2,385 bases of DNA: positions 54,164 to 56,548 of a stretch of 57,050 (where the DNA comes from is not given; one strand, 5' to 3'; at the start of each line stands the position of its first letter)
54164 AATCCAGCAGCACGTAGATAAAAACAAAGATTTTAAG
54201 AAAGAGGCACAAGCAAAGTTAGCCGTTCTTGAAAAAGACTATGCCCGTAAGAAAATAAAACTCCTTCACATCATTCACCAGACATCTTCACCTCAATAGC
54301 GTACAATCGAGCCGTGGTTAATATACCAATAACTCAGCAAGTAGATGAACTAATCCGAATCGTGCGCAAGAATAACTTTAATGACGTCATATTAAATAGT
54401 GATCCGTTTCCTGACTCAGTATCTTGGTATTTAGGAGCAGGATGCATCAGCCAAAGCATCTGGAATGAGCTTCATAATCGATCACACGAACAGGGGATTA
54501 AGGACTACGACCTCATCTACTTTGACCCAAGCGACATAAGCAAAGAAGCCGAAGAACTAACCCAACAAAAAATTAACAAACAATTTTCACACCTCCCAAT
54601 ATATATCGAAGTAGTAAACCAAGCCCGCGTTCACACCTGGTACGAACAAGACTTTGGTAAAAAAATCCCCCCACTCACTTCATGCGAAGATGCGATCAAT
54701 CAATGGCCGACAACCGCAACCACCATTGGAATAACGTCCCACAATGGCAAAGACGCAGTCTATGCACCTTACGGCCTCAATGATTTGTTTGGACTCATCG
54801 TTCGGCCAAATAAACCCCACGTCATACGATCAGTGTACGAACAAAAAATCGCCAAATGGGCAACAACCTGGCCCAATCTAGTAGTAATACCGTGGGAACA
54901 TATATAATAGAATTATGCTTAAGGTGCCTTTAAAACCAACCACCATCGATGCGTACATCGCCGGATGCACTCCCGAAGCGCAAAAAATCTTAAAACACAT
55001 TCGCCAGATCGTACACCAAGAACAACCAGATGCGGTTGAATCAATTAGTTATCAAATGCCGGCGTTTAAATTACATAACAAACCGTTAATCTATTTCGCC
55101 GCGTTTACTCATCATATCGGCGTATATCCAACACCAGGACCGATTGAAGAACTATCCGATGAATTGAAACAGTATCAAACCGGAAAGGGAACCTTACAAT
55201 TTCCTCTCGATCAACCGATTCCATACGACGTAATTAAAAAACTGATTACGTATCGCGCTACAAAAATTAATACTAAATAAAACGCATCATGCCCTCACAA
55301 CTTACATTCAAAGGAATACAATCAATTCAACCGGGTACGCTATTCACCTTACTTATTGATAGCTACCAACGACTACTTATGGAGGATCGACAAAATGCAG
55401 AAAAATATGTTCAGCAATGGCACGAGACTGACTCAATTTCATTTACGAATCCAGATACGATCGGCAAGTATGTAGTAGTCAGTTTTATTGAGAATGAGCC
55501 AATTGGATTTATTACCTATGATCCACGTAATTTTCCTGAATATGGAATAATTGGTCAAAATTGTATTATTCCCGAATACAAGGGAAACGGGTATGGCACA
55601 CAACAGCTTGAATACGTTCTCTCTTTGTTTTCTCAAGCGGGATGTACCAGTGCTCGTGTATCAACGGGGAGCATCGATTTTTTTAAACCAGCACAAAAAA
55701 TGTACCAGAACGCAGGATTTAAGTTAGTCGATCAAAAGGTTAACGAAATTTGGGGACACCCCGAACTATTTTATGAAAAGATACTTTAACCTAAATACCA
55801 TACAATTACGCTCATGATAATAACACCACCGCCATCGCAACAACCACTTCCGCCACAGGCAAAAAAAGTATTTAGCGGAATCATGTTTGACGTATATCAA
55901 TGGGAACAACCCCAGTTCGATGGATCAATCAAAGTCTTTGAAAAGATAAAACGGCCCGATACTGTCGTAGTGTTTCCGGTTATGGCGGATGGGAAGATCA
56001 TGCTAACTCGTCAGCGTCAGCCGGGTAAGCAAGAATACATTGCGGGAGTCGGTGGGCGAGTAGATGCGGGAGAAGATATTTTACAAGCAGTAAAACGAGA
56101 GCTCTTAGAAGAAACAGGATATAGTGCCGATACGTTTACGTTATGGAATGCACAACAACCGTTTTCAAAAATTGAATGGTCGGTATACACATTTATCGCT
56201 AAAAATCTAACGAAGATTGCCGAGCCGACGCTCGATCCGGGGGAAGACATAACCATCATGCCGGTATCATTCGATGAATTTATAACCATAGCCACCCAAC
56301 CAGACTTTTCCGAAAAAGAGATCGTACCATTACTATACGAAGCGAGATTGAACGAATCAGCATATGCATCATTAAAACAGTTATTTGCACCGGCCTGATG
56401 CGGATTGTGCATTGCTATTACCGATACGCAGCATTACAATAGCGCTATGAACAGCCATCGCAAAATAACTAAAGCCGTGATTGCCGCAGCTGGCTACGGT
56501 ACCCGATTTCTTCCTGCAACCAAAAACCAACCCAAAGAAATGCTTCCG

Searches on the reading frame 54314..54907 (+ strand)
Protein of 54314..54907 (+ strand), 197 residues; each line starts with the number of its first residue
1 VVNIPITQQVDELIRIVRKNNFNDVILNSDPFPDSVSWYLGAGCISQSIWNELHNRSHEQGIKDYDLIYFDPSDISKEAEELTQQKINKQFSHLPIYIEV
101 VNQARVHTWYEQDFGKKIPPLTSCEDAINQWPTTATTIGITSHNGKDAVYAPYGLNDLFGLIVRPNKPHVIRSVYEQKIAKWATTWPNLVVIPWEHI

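Call 78: search_protein_families(library=pfam, proteins=[window:54314-54907:+], max_evalue=0.001)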
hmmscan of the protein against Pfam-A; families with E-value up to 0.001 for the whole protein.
window:54314-54907:+ (197 aa): 1 family
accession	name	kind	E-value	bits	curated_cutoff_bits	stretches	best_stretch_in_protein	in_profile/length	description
PF06042.17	NTP_transf_6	-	1.3e-50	171.8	25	1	37-191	10-159/159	Nucleotidyltransferase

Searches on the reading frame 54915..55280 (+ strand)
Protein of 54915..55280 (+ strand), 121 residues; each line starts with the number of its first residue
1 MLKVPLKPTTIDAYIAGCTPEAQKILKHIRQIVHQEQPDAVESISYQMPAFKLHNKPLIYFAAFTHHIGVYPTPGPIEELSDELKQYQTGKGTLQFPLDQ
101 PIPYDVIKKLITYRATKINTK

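Call 78: search_protein_families(library=pfam, proteins=[window:54915-55280:+], max_evalue=0.001)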
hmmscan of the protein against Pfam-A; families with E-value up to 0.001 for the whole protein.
window:54915-55280:+ (121 aa): 1 family
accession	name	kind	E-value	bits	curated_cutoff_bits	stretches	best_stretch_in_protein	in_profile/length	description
PF08818.16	DUF1801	-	2.1e-16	60.5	27.2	1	23-113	2-83/85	Domain of unknown function (DU1801)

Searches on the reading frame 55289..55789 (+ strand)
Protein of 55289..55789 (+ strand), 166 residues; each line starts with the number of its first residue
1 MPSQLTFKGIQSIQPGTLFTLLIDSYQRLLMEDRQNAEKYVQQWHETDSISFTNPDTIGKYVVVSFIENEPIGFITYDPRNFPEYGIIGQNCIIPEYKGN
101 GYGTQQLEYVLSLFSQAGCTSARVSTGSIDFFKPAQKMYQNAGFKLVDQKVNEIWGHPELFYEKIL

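Call 78: search_protein_families(library=pfam, proteins=[window:55289-55789:+], max_evalue=0.001)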
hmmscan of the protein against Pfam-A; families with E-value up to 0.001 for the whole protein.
window:55289-55789:+ (166 aa): 3 families
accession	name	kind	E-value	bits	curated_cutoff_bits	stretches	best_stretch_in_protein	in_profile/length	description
PF00583.31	Acetyltransf_1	-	1.9e-10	41.4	20.7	1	42-144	14-116/116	Acetyltransferase (GNAT) family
PF13508.13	Acetyltransf_7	-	4.3e-07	30.6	27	1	62-145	5-83/84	Acetyltransferase (GNAT) domain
PF13673.13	Acetyltransf_10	-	3.6e-05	24.2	23.6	1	57-151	28-114/128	Acetyltransferase (GNAT) domain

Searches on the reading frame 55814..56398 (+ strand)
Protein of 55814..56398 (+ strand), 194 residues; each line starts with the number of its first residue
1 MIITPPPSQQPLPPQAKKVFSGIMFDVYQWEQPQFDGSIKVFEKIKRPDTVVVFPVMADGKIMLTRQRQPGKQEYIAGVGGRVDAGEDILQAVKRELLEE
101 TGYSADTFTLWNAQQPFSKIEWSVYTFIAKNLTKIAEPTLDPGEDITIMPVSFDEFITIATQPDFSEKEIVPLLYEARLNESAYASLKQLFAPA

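Call 78: search_protein_families(library=pfam, proteins=[window:55814-56398:+], max_evalue=0.001)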
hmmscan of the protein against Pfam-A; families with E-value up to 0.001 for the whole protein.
window:55814-56398:+ (194 aa): 1 family
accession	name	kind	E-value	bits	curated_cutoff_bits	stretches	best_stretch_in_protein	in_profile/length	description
PF00293.34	NUDIX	-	2.9e-15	56.9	21.1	1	47-156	2-118/134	NUDIX domain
